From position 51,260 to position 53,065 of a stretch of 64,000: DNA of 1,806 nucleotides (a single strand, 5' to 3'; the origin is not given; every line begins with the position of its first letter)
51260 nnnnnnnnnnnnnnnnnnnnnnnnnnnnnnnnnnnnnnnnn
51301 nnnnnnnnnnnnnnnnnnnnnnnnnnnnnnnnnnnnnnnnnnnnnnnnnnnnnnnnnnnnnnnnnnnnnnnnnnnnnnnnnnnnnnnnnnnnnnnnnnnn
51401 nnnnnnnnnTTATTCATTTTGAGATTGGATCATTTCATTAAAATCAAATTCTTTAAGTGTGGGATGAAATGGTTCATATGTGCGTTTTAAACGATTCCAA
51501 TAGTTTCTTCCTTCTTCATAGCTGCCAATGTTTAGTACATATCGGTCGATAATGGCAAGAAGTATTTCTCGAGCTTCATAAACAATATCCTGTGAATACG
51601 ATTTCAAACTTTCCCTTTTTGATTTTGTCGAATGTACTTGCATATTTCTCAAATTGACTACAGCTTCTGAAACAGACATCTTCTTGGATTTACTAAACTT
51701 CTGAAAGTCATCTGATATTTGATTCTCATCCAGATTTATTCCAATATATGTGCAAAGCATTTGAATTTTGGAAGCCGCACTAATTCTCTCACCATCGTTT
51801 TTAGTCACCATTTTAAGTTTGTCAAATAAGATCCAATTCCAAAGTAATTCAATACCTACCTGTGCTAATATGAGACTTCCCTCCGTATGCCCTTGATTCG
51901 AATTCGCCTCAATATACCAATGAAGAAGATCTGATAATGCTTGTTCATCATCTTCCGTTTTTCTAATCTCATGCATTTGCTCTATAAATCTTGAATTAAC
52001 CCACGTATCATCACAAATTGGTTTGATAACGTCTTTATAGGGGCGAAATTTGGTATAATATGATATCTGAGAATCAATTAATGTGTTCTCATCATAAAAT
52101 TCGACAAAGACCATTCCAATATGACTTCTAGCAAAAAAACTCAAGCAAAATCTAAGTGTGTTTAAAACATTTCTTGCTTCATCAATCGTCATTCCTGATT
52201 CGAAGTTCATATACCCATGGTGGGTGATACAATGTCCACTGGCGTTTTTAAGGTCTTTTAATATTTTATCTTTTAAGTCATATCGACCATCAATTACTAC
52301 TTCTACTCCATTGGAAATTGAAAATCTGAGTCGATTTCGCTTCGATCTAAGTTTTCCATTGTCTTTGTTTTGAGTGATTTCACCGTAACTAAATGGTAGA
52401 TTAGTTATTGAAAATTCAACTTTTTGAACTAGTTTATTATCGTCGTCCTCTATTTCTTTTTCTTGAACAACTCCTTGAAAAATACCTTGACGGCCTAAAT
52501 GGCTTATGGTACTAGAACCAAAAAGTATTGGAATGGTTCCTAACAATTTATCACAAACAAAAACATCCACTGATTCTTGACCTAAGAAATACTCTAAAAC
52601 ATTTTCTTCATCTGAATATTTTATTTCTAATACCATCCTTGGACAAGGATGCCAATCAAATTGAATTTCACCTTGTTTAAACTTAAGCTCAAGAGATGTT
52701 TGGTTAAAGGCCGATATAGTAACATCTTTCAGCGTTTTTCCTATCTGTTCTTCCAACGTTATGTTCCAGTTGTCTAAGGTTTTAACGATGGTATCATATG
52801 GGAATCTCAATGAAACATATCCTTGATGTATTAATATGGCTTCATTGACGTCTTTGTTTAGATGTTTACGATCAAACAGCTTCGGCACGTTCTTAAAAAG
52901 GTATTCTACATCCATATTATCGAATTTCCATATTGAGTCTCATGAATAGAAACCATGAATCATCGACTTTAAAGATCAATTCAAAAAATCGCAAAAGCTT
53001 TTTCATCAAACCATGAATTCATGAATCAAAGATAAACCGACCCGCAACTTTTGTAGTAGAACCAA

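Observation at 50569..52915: Two-gene operon: large HEPN-like (Rx4H) protein coupled to a TIR protein with an unassigned C-terminal domain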

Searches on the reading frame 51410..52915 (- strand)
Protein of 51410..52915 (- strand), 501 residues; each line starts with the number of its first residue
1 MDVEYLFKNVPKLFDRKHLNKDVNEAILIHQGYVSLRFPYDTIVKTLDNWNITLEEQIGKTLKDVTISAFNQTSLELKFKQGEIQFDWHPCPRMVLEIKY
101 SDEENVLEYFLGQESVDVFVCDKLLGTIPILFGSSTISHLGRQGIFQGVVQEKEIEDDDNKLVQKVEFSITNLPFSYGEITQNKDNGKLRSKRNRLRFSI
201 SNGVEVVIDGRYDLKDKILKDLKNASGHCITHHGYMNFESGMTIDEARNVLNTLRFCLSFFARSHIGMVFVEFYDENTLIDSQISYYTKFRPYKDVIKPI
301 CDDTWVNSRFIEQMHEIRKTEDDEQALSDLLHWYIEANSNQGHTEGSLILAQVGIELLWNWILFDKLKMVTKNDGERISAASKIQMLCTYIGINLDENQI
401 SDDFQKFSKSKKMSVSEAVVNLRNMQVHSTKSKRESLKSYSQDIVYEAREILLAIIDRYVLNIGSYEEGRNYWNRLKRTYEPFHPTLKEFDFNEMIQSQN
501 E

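Call 3: search_protein_families(library=pfam, proteins=[window:51410-52915:-], max_evalue=0.1)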
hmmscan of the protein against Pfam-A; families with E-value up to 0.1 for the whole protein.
window:51410-52915:- (501 aa): 3 families
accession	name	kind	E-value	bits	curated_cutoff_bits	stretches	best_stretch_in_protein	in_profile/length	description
PF11599.14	AviRa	-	0.0013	18.6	25.7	1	373-450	85-160/232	RRNA methyltransferase AviRa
PF04844.18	Ovate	-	0.002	18.5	25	1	310-343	11-43/58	Transcriptional repressor, ovate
PF18739.6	HEPN_Apea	-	0.0025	18.7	24.4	1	392-461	69-127/136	Apea-like HEPN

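Call 4: search_protein_families(library=padloc, proteins=[window:51410-52915:-], max_evalue=0.1)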
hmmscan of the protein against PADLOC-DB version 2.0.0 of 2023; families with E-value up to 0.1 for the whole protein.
window:51410-52915:- (501 aa): 1 family
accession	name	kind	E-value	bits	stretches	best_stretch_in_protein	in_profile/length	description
PDLC01680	Cas13-ApeA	-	0.0062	14.5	1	406-461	119-170/175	Cas13-ApeA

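Call 5: search_protein_families(library=ncbifam, proteins=[window:51410-52915:-], max_evalue=0.1)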
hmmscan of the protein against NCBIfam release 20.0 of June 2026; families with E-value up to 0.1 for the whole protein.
window:51410-52915:- (501 aa): 1 family
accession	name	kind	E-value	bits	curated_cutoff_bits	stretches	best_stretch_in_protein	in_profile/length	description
TIGR01568.1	A_thal_3678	domain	0.093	13.1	46.45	0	312-344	19-52/67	uncharacterized plant-specific domain TIGR01568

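Call 6: find_homologous_proteins(query=window:51410-52915:-, max_evalue=0.001)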
Query window:51410-52915:- (501 aa): 3 proteins with E <= 0.001 among 5797 candidates.
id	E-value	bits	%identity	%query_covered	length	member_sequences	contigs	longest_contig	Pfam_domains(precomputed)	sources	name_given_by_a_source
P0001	0.0e+0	1093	95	100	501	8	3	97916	PF26308.1,PF27216.1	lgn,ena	-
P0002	1.6e-160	553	88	57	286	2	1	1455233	PF26308.1,PF27216.1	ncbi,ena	-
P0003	3.7e-79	285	37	96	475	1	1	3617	PF26308.1,PF27216.1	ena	-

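Call 8: find_encoding_contigs(protein=P0003, flank=6000, max_places=4)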
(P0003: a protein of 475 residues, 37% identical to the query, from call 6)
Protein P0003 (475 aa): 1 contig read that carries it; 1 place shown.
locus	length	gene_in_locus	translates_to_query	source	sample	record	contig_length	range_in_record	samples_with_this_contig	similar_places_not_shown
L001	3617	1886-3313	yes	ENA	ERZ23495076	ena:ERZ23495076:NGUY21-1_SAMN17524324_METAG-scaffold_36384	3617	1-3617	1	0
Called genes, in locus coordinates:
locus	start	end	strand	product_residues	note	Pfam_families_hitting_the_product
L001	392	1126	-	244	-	PF08843:AbiEii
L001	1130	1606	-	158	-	PF21956:DUF6922 (weak)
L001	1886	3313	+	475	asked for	PF26308:YopA_M, PF27216:YopA_C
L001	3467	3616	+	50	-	?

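Call 9: find_encoding_contigs(protein=P0001, flank=8000, max_places=4)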
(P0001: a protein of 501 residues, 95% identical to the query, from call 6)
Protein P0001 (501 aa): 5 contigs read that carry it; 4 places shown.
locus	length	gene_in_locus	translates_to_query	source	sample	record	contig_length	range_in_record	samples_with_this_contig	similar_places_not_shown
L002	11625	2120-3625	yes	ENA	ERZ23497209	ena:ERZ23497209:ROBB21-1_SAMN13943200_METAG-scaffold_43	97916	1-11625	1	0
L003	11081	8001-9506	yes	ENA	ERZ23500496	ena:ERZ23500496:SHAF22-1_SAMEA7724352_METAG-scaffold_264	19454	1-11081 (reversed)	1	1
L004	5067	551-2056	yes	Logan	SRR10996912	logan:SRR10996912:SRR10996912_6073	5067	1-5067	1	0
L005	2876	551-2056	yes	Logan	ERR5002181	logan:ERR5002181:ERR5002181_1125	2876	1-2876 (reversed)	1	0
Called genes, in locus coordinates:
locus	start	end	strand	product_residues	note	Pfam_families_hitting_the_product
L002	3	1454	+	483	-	?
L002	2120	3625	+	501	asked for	PF26308:YopA_M, PF27216:YopA_C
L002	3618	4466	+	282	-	PF13676:TIR_2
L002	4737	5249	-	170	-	-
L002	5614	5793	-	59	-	-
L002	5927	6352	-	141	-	-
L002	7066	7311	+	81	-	-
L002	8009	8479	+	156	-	PF01610:DDE_Tnp_ISL3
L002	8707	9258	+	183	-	PF13274:SocA_Panacea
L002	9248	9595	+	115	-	-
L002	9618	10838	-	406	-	PF28548:4TM_phosphoesterase, PF00149:Metallophos, PF12850:Metallophos_2 (weak)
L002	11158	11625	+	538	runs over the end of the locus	PF28492:Beta_helix_4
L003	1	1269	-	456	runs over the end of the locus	PF03721:UDPG_MGDP_dh_N, PF00984:UDPG_MGDP_dh, PF03720:UDPG_MGDP_dh_C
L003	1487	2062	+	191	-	PF01812:5-FTHF_cyc-lig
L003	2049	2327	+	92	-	-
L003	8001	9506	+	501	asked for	PF26308:YopA_M, PF27216:YopA_C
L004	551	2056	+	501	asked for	PF26308:YopA_M, PF27216:YopA_C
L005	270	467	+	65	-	-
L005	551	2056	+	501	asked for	PF26308:YopA_M, PF27216:YopA_C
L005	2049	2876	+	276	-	?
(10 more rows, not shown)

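Call 22: search_protein_representatives(protein=window:51410-52915:-)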
Query: 501 residues. Proteins with E-value up to 0.001 (for the whole library): 870; up to 1e-10: 301; up to 1e-30: 20. The best 150 are listed.
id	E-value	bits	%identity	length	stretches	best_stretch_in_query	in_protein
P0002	5.0e-161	553.2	90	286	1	208-489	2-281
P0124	1.3e-76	274.9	40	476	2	76-483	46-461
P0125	1.6e-73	264.6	39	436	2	81-478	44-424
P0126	1.7e-52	195.3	35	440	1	84-481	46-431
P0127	1.9e-52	195.1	33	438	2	131-470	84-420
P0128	7.2e-50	186.7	32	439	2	79-480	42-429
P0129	1.6e-39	152.6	37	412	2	194-488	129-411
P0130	1.6e-37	145.9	35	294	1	216-479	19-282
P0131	5.0e-36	141.0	31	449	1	81-475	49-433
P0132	9.4e-34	133.5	32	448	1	69-477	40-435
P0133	5.9e-32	127.6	27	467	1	113-476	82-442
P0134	8.3e-32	127.1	28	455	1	81-480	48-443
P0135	1.3e-31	126.4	32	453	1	66-463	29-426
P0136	1.3e-31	126.4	29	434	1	81-478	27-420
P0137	1.5e-31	126.2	31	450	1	147-477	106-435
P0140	2.4e-31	125.6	28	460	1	75-467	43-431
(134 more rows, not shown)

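Call 24: search_protein_families(library=pfam, alignment_id=A2, max_evalue=0.01)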
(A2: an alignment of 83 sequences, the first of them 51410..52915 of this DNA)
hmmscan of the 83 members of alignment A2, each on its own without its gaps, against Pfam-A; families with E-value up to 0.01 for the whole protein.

A. member 1, window:51410-52915:- (501 aa): 3 families
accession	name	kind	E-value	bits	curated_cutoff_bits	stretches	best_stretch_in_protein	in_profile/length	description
PF11599.14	AviRa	-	0.0013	18.6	25.7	0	373-450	85-160/232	RRNA methyltransferase AviRa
PF04844.18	Ovate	-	0.002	18.5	25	0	310-343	11-43/58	Transcriptional repressor, ovate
PF18739.6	HEPN_Apea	-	0.0025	18.7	24.4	1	392-461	69-127/136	Apea-like HEPN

B. families by the number of members that match (of 83 scanned): 6 families
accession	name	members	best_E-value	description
PF18739.6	HEPN_Apea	32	1e-05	Apea-like HEPN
PF18862.6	ApeA_NTD1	4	5.6e-07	ApeA N-terminal domain 1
PF11599.14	AviRa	2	0.0013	RRNA methyltransferase AviRa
PF04844.18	Ovate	2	0.0014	Transcriptional repressor, ovate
PF02454.21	Sigma_1s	1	0.0055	Sigma 1s protein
PF18308.6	GGA_N-GAT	1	0.0076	N-terminal extension of GAT domain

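Call 25: search_protein_families(library=padloc, alignment_id=A2, max_evalue=0.01)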
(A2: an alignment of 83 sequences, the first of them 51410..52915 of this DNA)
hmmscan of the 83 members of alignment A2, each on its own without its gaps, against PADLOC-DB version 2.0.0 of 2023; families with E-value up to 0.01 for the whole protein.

A. member 1, window:51410-52915:- (501 aa): 1 family
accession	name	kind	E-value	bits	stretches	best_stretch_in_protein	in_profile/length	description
PDLC01680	Cas13-ApeA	-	0.0062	14.5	0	406-461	119-170/175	Cas13-ApeA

B. families by the number of members that match (of 83 scanned): 6 families
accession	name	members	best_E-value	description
PDLC01680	Cas13-ApeA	6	0.00018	Cas13-ApeA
PDLC01682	Cas13a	3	0.00067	Cas13a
PDLC03836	DzbB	2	0.0016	-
PDLC01827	CARF2--CARF_HEPN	2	0.0036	-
PDLC05048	PDC-S58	1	0.00038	-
PDLC04355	PDC-M04B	1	0.0071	-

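Call 28: search_solved_structures(query=A2, max_evalue=1, show_alignments=2)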
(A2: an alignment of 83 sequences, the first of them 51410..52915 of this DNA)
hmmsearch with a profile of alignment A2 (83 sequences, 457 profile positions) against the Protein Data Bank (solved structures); distinct sequences matched with E-value up to 1: 0.

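Call 31: find_homologous_proteins(query=A2, max_evalue=0.00001)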
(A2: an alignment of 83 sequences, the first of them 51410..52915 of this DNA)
Query A2 (83 sequences) (501 aa, profile of the alignment): 3 proteins with E <= 0.00001 among 6027 candidates.
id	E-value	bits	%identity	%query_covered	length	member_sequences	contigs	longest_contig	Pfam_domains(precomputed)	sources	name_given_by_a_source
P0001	3.1e-113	397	95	100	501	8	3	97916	PF26308.1,PF27216.1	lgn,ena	-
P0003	3.0e-97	344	37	96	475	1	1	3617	PF26308.1,PF27216.1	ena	-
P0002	1.3e-73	266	88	57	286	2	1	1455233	PF26308.1,PF27216.1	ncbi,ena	-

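Call 44: find_related_loci(query=A3, collection=genome_contigs, flank=5000)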
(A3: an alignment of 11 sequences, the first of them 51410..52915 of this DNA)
Query A3 (501 aa) in genome_contigs; peptide patterns used: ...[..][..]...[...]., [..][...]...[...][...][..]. (x = any residue, [..] = any of these).
45 stretches matched a pattern; 10 encode a relative of the query (tblastn E <= 1e-3); 10 distinct loci.
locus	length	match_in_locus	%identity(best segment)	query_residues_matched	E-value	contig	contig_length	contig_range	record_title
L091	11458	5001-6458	88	1-488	0e+0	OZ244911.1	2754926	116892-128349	MAG: Flavobacteriaceae bacterium isolate 8ca7a0d8-6e3b-414d-a820-cc02f0961b85 genome assembly, chromosome: 1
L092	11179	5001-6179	29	13-476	4e-44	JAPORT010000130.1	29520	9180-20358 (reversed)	MAG: Flavobacteriaceae bacterium isolate CAR1_bin_5 NODE_531_length_29520_cov_43.9077, whole genome shotgun sequence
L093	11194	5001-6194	29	71-481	2e-38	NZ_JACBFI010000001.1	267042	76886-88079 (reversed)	MAG: Sediminibacterium sp. Gen4 NODE_1_length_267042_cov_46.250110, whole genome shotgun sequence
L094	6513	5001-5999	29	145-478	1e-32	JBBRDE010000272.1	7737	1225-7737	MAG: Cytophagales bacterium isolate Co_metawrap_2438 Cmw_2438_k141_4500231_length_7737_cov_7.0000, whole genome shotgun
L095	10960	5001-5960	29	145-467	1e-30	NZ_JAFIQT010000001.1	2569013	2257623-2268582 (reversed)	Telluribacter humicola strain KCTC 42819 NODE_1_length_2569013_cov_27.238847, whole genome shotgun sequence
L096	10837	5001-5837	31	158-439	5e-28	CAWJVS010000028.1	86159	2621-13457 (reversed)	MAG: uncultured Bacteroidales bacterium isolate MFD04716.bin.2.78 genome assembly, contig: contig_70972, whole genome sh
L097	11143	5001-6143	23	82-477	2e-19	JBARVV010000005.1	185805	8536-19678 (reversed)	MAG: Nodosilinea sp. isolate MFD12116_ilm_asm_bin28 k127_154855, whole genome shotgun sequence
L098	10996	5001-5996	24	155-486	3e-16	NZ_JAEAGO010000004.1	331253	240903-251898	Penaeicola halotolerans strain LMIT005 NODE_4_length_331253_cov_181.755302, whole genome shotgun sequence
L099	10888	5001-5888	24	161-463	1e-15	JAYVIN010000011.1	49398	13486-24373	MAG: Flavobacterium sp. isolate GL51_DN_metabinner_7 GL51_DN_metabinner_7_10, whole genome shotgun sequence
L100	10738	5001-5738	26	141-394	1e-14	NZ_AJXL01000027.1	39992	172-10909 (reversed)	Flavobacterium sp. ACAM 123 ACAM123_contig00027, whole genome shotgun sequence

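Call 49: search_protein_families(library=pfam, proteins=[L098:6020-6826:+], max_evalue=0.01)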
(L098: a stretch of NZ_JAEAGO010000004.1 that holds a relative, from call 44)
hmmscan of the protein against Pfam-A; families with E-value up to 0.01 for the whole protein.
L098:6020-6826:+ (268 aa): 0 families

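Call 51: search_solved_structures(query=A2, max_evalue=10)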
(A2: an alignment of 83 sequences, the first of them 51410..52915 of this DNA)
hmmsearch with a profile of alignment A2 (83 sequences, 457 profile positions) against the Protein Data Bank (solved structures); distinct sequences matched with E-value up to 10: 1.
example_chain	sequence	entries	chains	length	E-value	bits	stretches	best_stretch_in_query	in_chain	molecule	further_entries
1fx3_A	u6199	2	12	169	1.3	10.8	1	106-148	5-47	PROTEIN-EXPORT PROTEIN SECB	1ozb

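Call 52: find_encoding_contigs(protein=P0125, flank=4000, max_places=3)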
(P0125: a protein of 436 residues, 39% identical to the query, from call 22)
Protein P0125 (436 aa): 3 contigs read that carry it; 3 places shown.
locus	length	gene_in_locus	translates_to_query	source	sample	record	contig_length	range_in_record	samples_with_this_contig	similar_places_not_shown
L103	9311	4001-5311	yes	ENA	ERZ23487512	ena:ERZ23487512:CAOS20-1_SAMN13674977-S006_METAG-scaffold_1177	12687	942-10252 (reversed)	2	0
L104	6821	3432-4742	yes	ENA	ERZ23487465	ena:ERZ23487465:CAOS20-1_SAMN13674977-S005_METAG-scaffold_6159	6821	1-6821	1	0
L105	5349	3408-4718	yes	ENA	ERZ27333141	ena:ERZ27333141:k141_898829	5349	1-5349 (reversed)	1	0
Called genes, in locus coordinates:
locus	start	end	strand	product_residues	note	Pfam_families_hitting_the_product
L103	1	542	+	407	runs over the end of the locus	PF13175:AAA_15 (weak), PF13304:AAA_21 (faint)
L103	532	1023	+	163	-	-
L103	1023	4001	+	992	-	PF04313:HSDR_N, PF00270:DEAD (weak), PF04851:ResIII, PF18766:SWI2_SNF2, PF22679:T1R_D3-like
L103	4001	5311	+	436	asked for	PF26308:YopA_M, PF27216:YopA_C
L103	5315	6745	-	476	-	PF13479:AAA_24, PF13481:AAA_25 (weak)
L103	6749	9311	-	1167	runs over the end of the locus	?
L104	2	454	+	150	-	?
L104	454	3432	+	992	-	PF04313:HSDR_N, PF00270:DEAD (weak), PF04851:ResIII, PF18766:SWI2_SNF2, PF22679:T1R_D3-like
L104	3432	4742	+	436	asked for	PF26308:YopA_M, PF27216:YopA_C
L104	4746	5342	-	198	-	PF13481:AAA_25 (weak), PF13479:AAA_24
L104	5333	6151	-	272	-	-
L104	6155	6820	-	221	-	?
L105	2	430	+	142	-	?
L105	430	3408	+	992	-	PF04313:HSDR_N, PF00270:DEAD (weak), PF04851:ResIII, PF18766:SWI2_SNF2, PF22679:T1R_D3-like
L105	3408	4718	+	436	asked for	PF26308:YopA_M, PF27216:YopA_C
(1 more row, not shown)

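Call 53: find_encoding_contigs(protein=P0126, flank=4000, max_places=3)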
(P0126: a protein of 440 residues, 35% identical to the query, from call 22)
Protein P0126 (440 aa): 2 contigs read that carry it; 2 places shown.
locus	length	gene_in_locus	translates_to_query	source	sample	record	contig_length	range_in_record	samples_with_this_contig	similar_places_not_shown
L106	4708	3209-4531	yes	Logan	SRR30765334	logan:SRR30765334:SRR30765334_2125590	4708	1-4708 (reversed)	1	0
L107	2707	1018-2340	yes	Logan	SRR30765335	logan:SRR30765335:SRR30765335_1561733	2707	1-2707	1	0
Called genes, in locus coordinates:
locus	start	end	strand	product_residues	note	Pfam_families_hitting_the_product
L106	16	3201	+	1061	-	PF04313:HSDR_N, PF04851:ResIII, PF18766:SWI2_SNF2, PF22679:T1R_D3-like, PF11867:T1RH-like_C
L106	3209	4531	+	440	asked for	PF26308:YopA_M, PF27216:YopA_C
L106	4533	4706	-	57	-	?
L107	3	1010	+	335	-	?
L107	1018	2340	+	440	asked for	PF26308:YopA_M, PF27216:YopA_C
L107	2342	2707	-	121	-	?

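Call 87: find_encoding_contigs(protein=P0127, flank=4000, max_places=2)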
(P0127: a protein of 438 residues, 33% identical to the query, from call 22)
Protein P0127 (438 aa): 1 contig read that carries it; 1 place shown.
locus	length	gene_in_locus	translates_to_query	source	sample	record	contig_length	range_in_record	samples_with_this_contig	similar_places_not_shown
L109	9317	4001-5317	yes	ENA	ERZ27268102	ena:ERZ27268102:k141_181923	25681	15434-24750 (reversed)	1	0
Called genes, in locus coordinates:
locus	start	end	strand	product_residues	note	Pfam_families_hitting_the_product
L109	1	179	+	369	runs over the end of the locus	?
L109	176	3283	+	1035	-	PF04313:HSDR_N, PF00270:DEAD, PF04851:ResIII, PF18766:SWI2_SNF2, PF22679:T1R_D3-like, PF12008:EcoR124_C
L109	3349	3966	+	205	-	PF10544:T5orf172, PF13455:MUG113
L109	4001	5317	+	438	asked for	PF26308:YopA_M, PF27216:YopA_C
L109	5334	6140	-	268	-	-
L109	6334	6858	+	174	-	-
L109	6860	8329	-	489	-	PF13481:AAA_25 (weak), PF13479:AAA_24 (weak)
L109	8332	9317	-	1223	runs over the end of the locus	PF00176:SNF2-rel_dom, PF28555:Helicase_dom, PF00271:Helicase_C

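Call 88: find_encoding_contigs(protein=P0128, flank=4000, max_places=2)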
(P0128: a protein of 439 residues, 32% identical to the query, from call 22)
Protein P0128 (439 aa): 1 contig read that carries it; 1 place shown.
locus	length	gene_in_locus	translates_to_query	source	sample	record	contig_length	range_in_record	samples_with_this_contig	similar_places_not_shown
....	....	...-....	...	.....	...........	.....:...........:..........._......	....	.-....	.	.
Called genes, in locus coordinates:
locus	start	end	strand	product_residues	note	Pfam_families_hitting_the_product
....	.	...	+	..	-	?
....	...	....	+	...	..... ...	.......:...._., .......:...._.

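Call 92: search_protein_families(library=pfam, proteins=[L096:452-3565:+, L096:3644-4510:+, L109:5334-6140:-], max_evalue=0.001)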
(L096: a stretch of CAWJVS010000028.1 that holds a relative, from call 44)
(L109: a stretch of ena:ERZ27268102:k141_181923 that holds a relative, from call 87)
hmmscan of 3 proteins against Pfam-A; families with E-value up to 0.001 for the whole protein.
L096:452-3565:+ (1037 aa): 2 families
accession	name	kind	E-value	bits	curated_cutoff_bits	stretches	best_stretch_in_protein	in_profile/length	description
PF00149.33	Metallophos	-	2.9e-10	41.3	21.5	1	5-238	3-190/191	Calcineurin-like phosphoesterase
PF24406.1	nSTAND_NTPase4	-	5.1e-05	23.7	27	1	643-700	3-57/58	Novel STAND NTPase 4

L096:3644-4510:+ (288 aa): 0 families

L109:5334-6140:- (268 aa): 0 families

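Call 100: search_dna_similar(query=window:51410-52915:-, collection=phages, mode=protein, max_evalue=0.01, max_rows=15)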
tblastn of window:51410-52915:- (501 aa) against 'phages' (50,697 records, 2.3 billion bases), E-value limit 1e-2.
Records with a match: 2; places in all: 2; records where one place covers at least 80% of the query: 0.
Best place of each record, by identity: <60% 2.
By first word of the organism name: Bacillus 2.
By host as written in the record: - 1; Bacillus subtilis 1.
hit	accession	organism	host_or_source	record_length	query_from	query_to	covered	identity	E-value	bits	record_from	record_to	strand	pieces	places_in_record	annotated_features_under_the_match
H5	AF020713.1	Bacillus phage SPBc2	-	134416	82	405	65%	22.9%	1e-6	57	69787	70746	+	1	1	yopA: hypothetical protein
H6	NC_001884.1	Bacillus phage SPBc2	Bacillus subtilis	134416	82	405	65%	22.9%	1e-6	57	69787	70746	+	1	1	yopA: hypothetical protein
